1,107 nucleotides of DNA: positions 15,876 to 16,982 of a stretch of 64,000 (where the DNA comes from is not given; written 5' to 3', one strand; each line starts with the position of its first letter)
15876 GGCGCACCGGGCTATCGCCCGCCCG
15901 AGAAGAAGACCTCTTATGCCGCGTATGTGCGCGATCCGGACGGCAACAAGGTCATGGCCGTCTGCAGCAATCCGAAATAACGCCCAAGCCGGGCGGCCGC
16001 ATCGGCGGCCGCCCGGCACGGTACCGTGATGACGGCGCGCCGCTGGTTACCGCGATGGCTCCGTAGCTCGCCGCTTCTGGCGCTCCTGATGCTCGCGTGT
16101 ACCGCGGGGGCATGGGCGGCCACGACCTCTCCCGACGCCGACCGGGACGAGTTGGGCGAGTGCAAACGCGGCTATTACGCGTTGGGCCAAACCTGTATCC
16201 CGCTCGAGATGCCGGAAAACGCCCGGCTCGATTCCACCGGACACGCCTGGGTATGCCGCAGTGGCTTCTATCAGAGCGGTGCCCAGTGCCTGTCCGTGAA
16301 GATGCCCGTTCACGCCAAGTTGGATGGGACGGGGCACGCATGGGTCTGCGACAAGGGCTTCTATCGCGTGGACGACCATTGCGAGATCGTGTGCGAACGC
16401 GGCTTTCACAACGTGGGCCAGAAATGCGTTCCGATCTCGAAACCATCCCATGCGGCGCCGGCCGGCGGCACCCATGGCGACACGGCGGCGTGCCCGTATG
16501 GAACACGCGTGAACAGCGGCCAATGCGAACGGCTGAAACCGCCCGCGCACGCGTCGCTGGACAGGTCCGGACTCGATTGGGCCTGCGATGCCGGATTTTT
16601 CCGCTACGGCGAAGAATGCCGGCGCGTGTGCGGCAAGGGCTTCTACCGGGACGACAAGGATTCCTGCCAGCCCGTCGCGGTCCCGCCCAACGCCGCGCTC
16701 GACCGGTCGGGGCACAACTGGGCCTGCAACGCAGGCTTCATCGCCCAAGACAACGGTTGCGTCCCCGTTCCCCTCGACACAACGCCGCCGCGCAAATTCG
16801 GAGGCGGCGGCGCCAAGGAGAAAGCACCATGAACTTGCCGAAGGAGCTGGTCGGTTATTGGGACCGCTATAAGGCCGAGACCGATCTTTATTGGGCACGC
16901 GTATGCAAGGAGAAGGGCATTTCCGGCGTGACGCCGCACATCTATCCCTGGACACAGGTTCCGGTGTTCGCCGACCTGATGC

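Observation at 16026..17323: Secreted protein with eight tandem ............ modules, translationally coupled (ATGA) to an ASCH-domain protein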

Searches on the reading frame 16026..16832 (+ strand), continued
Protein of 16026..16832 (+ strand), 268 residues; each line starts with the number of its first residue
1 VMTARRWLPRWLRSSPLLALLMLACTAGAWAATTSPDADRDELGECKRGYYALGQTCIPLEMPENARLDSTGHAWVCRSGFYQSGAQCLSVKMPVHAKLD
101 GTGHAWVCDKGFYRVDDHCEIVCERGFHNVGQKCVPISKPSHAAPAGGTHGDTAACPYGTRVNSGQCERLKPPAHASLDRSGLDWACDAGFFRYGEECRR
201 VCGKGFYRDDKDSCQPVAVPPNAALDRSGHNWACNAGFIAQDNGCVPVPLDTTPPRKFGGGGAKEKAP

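Call 83: get_annotated_region(hit=H10, flank=5000)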
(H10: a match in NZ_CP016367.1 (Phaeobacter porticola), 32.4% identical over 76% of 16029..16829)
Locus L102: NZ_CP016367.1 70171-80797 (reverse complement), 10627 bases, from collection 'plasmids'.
description: Phaeobacter porticola strain P97 plasmid pP97_c, complete sequence
organism: Phaeobacter porticola (NCBI taxid 1844006)
taxonomy: Bacteria; Pseudomonadota; Alphaproteobacteria; Rhodobacterales; Roseobacteraceae; Phaeobacter; Phaeobacter porticola
host: -; source: cell culture,barnacle at wood pile-on; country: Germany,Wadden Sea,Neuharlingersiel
typing (MOB-suite, as given by PLSDB): mobilizable; replicon rep_cluster_613; relaxase MOBP
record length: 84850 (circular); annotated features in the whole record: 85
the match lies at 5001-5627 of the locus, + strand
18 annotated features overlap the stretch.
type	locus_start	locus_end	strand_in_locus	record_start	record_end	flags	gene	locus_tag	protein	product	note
CDS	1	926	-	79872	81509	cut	groL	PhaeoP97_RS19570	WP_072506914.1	chaperonin GroEL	GO:0006457 - protein folding [Evidence IEA]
CDS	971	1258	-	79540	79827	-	-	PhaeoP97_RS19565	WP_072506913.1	co-chaperone GroES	-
CDS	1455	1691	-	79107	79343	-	-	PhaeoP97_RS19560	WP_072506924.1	hypothetical protein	-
CDS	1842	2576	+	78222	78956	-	-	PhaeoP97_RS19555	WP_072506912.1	Crp/Fnr family transcriptional regulator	GO:0006355 - regulation of DNA-templated transcription [Evidence IEA]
CDS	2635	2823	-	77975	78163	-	-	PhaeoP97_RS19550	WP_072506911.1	hypothetical protein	-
CDS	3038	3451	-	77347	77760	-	-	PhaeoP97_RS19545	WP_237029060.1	hypothetical protein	-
CDS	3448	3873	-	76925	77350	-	-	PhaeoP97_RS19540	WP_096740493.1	hypothetical protein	-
CDS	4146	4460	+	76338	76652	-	-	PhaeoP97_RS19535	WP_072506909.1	hypothetical protein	-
CDS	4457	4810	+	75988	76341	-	-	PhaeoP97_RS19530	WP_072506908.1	hypothetical protein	-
CDS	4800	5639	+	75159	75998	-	-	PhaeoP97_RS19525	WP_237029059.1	hypothetical protein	-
CDS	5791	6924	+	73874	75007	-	-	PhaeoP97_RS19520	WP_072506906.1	DUF1611 domain-containing protein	-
CDS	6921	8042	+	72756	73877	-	-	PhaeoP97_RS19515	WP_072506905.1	alanine/ornithine racemase family PLP-dependent enzyme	-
CDS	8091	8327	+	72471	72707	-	-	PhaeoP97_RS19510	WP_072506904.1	hypothetical protein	-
CDS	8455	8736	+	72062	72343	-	-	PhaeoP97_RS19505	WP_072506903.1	hypothetical protein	-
CDS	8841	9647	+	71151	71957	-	-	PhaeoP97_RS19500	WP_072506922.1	transglutaminase family protein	-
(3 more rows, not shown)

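Call 84: get_annotated_region(hit=H2, flank=5000)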
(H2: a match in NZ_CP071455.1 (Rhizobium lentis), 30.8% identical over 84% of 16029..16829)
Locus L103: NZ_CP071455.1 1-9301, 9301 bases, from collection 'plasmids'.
description: Rhizobium lentis strain BLR27 plasmid p1, complete sequence
organism: Rhizobium lentis (NCBI taxid 1138194)
taxonomy: Bacteria; Pseudomonadota; Alphaproteobacteria; Hyphomicrobiales; Rhizobiaceae; Rhizobium; Rhizobium lentis
host: -; source: lentil; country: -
typing (MOB-suite, as given by PLSDB): non-mobilizable; replicon rep_cluster_473
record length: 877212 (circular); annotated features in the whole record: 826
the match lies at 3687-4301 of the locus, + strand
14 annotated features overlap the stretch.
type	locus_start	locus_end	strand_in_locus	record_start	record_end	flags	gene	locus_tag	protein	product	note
CDS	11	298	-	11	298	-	-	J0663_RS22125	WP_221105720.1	hypothetical protein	-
CDS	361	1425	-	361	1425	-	-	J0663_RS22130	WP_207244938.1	fatty acid desaturase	-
CDS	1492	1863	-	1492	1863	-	-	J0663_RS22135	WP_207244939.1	DUF6481 family protein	-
CDS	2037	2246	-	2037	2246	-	-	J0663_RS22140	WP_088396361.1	cold-shock protein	-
CDS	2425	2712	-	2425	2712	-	-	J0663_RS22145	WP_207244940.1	hypothetical protein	-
CDS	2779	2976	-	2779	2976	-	-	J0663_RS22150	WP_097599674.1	hypothetical protein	-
CDS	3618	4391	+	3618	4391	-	-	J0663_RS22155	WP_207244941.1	hypothetical protein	-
CDS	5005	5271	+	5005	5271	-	-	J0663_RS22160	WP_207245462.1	DUF1488 domain-containing protein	-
CDS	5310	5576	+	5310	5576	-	-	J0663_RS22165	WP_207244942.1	BON domain-containing protein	-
CDS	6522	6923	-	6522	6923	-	-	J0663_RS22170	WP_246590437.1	hypothetical protein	-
CDS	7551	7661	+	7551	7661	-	-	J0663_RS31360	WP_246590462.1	DUF982 domain-containing protein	-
CDS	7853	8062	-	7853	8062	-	-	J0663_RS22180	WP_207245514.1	hypothetical protein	-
CDS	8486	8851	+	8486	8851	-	-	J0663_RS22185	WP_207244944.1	hypothetical protein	-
CDS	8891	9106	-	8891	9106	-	-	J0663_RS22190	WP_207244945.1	hypothetical protein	-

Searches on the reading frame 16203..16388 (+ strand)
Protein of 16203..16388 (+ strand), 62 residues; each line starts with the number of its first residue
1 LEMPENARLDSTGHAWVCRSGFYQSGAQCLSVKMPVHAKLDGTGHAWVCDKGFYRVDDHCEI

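Call 75: predict_structure(alignment_id=A7)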
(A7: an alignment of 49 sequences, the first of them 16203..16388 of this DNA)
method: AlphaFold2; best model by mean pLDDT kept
length: 62 residues; sequences in the alignment: 49
mean_pLDDT: 93.7   pTM: 0.69
mean pLDDT of the five models: 93.7, 93.3, 93.2, 92.0, 90.6
residues with pLDDT >= 90: 55; 70-90: 6; 50-70: 1; < 50: 0
segments of 3 or more residues with pLDDT < 50: none
pLDDT, mean of each block of 10 residues (from residue 1): 89 92 95 96 95 96 95
secondary structure, 60 per line:
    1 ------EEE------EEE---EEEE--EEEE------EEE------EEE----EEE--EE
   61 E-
elements in order: E7-9 E16-18 E22-25 E28-31 E38-40 E47-49 E54-56 E59-61
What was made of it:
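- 16203..16295 (+): Full 31-aa unit A: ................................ The AF2 model has pLDDT 93.7 (call 75).
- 16296..16388 (+): Full 31-aa unit B: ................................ Covered by the AF2 model (call 75).
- On Classical EGF domain: The AF2 two-unit model (pLDDT 93.7) has four short strands per unit (call 75).
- The two-unit model has pLDDT 93.7 (call 75).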

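Call 78: fold_search(model_id=the predicted structure, library=pdb)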
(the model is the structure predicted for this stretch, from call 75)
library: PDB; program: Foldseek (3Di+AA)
matches with E <= 10: 324; with E <= 0.001: 0
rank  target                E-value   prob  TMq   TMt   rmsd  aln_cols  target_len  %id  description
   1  8dfi_A                3.3e-02  0.92  0.45  0.33  11.9        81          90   16  Crystal structure of moderately neutralizing / interfering human monoclonal antibody 42C11 Fab in complex with MSP1-19 (released 2022-10-12)
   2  1b9w                  9.4e-02  0.77  0.42  0.30  10.9        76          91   17  C-TERMINAL MEROZOITE SURFACE PROTEIN 1 FROM PLASMODIUM CYNOMOLGI (released 1999-05-24)
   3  1n1i_C                1.0e-01  0.77  0.45  0.31  11.2        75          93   20  The structure of MSP-1(19) from Plasmodium knowlesi (released 2003-02-25)
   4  1n1i_D                1.2e-01  0.72  0.44  0.33  11.7        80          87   20  The structure of MSP-1(19) from Plasmodium knowlesi (released 2003-02-25)
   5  7kp7_D                1.3e-01  0.75  0.36  0.21   5.0        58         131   17  asymmetric mTNF-alpha hTNFR1 complex (released 2021-01-13)
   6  8dfg_A                1.3e-01  0.63  0.42  0.30  12.3        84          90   15  Crystal structure of potently neutralizing human monoclonal antibody 42D6 Fab in complex with MSP1-19 (released 2022-10-12)
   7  8zui_D                1.4e-01  0.60  0.37  0.22   5.6        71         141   15  Binary cluster of TNF-TNFR1 ectodomain complex (released 2025-06-11)
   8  7kp7_E                1.5e-01  0.60  0.37  0.21   4.7        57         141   19  asymmetric mTNF-alpha hTNFR1 complex (released 2021-01-13)
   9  6pog_B                1.8e-01  0.38  0.35  0.12   8.2        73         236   22  Crystal structure of the NELL2 EGF1-6-Robo3 FN1 complex (released 2020-05-06)
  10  7kp7_F                1.9e-01  0.57  0.34  0.20   4.9        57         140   18  asymmetric mTNF-alpha hTNFR1 complex (released 2021-01-13)
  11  1ob1_F                2.1e-01  0.54  0.42  0.29  12.9        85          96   14  Crystal structure of a Fab complex whith Plasmodium falciparum MSP1-19 (released 2003-05-01)
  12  1z1y_A                2.2e-01  0.28  0.33  0.13  12.5        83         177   11  Crystal structure of Methylated Pvs25, an ookinete protein from Plasmodium vivax (released 2005-12-06)
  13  8dfh_A                2.4e-01  0.54  0.43  0.31  12.5        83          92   17  Crystal structure of non-neutralizing / interfering human monoclonal antibody 42C3 Fab in complex with MSP1-19 (released 2022-10-12)
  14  1z1y_B                2.4e-01  0.14  0.26  0.12  12.9        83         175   12  Crystal structure of Methylated Pvs25, an ookinete protein from Plasmodium vivax (released 2005-12-06)
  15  1n1i_A                2.7e-01  0.57  0.44  0.31  11.1        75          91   20  The structure of MSP-1(19) from Plasmodium knowlesi (released 2003-02-25)
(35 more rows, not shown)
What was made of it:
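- On Classical EGF domain: Its best structural matches are EGF-type domains (call 78).
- Closest known: Pfam PF12946 EGF_MSP1_1. Same: The two-unit AF2 model has MSP1-19 as its best Foldseek hits (call 78).
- Closest known: Pfam PF12946 EGF_MSP1_1. Different: The matched structures superpose poorly as pairs (rmsd about 11 A, call 78), so the inter-unit geometry differs.
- Its top Foldseek hits are MSP1-19, TNFR cysteine-rich domains, NELL EGF and R-spondin (call 78).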
